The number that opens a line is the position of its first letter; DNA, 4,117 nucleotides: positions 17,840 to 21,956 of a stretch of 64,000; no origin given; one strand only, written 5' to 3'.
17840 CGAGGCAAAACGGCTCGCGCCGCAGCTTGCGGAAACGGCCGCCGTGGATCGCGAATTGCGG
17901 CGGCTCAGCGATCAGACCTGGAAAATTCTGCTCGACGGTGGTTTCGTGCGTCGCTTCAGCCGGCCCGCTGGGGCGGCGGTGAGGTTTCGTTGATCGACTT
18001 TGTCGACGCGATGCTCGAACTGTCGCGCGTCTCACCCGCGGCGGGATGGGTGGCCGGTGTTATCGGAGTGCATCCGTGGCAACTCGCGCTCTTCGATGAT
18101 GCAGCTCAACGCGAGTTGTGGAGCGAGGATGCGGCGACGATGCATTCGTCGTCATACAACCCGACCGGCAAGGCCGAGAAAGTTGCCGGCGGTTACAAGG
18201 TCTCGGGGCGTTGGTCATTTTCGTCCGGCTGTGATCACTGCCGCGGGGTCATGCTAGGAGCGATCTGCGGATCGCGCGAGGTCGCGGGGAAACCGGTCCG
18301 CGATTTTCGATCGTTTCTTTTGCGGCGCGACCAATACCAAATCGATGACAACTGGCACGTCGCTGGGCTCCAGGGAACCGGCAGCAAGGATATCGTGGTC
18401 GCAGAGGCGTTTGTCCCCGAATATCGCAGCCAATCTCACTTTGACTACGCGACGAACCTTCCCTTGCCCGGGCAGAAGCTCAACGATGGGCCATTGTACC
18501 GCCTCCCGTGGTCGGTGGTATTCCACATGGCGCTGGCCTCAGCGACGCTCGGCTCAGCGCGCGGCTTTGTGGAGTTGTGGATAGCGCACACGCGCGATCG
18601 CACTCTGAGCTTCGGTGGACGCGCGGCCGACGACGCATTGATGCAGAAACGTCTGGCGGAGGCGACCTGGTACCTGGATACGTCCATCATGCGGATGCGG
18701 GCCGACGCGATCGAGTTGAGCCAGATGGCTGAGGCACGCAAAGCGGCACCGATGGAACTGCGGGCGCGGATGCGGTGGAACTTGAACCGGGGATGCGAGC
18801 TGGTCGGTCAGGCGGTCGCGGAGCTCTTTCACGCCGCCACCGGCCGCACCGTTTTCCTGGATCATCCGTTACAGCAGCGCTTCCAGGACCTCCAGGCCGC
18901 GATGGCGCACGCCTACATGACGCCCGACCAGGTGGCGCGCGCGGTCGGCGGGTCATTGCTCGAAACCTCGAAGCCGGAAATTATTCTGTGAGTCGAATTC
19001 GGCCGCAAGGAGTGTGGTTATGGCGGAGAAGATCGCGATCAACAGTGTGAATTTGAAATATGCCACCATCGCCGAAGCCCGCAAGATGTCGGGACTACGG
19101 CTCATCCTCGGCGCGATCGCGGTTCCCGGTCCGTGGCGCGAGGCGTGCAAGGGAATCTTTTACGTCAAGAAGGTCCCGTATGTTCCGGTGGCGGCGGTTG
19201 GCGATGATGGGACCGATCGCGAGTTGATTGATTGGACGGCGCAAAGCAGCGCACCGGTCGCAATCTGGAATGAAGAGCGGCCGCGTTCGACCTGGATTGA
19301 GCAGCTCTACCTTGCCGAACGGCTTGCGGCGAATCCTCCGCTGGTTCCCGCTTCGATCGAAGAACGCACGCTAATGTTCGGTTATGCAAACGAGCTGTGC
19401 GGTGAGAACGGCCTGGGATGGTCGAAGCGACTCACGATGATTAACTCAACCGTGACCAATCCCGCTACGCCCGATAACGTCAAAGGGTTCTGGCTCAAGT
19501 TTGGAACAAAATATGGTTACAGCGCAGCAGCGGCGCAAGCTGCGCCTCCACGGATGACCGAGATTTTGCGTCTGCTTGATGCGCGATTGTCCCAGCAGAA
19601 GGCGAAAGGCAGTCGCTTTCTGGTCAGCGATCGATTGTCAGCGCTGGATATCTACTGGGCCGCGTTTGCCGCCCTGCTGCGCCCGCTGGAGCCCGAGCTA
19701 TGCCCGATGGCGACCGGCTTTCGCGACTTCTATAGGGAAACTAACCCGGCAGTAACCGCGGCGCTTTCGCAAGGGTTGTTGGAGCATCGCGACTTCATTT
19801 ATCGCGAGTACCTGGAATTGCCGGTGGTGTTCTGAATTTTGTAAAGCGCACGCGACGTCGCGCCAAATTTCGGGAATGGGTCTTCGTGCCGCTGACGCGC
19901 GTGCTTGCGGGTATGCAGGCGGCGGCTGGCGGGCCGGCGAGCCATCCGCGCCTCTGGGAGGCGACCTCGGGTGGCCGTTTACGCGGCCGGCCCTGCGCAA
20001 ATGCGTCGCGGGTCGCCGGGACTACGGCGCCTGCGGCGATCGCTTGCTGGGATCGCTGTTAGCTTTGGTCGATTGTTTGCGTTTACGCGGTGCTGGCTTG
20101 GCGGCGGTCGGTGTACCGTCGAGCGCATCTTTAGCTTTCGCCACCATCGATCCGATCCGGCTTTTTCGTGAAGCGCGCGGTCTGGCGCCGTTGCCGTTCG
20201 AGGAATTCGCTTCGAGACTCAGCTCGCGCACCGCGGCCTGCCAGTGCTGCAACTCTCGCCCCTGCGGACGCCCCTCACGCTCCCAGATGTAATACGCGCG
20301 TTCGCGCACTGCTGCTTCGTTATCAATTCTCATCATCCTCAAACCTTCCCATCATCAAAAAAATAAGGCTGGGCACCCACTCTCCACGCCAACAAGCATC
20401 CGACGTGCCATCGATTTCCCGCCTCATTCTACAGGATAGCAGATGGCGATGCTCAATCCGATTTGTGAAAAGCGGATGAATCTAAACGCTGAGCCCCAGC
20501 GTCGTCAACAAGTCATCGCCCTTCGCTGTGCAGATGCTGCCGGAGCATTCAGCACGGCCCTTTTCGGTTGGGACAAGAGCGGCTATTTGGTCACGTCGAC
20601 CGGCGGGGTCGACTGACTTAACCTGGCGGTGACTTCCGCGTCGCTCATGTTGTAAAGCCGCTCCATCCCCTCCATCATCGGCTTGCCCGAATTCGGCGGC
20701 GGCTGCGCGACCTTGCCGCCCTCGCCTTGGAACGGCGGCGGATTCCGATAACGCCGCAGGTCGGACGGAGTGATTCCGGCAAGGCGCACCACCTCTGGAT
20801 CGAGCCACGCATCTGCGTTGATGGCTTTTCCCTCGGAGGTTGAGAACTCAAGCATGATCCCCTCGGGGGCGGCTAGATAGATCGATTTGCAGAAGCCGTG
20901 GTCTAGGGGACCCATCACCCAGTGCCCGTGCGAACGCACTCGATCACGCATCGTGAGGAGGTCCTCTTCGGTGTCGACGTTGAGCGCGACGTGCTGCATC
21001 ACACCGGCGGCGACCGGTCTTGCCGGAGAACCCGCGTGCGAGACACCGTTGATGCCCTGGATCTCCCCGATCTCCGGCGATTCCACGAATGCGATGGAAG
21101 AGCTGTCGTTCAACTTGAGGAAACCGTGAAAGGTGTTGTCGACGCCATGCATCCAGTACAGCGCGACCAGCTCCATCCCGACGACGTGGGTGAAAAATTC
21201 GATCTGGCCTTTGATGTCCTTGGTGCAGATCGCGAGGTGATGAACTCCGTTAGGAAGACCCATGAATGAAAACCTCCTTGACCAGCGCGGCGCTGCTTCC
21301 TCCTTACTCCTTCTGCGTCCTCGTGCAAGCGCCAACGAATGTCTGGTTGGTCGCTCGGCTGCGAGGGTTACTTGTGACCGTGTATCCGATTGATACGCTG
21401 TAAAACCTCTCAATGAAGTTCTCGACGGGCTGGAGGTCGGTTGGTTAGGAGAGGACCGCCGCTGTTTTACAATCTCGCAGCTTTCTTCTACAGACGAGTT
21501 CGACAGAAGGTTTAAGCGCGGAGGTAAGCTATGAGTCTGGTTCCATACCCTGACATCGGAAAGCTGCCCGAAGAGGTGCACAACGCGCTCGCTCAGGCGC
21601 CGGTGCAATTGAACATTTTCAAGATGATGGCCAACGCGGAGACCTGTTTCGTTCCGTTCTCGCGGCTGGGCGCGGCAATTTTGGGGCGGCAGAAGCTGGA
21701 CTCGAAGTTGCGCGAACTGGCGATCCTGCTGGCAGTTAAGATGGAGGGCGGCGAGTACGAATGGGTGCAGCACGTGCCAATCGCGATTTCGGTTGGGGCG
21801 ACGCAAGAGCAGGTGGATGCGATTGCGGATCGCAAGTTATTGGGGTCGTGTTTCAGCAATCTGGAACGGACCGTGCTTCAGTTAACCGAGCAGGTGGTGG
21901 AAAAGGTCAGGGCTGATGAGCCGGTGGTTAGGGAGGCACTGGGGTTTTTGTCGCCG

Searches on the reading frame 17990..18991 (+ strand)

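Call 59: search_protein_families(library=pfam, proteins=[window:17990-18991:+], max_evalue=0.00001)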
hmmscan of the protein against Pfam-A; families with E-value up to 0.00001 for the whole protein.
window:17990-18991:+ (333 aa): 1 family
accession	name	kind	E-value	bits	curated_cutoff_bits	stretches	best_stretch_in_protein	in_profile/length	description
PF08028.16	Acyl-CoA_dh_2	-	8.6e-17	62.1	22.7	1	182-311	3-133/134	Acyl-CoA dehydrogenase, C-terminal domain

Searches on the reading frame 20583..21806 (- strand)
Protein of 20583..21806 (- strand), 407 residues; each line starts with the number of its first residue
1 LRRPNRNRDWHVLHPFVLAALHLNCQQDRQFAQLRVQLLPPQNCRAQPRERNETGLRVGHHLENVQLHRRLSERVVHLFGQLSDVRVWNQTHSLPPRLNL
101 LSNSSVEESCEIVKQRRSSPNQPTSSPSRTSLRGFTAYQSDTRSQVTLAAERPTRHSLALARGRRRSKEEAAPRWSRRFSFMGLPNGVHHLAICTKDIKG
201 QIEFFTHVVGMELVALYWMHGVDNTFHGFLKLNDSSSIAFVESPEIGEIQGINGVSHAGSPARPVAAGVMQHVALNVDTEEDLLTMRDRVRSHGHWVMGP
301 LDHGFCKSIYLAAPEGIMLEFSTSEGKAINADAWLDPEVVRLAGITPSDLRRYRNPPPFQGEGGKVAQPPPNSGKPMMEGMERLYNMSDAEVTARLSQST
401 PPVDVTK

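Call 58: search_protein_families(library=pfam, proteins=[window:20583-21806:-], max_evalue=0.00001)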
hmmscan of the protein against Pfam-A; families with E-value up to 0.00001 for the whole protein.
window:20583-21806:- (407 aa): 1 family
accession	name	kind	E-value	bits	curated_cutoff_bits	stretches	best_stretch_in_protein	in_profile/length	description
PF00903.31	Glyoxalase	-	3.1e-10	40.9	20.6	1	188-321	2-121/121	Glyoxalase/Bleomycin resistance protein/Dioxygenase superfamily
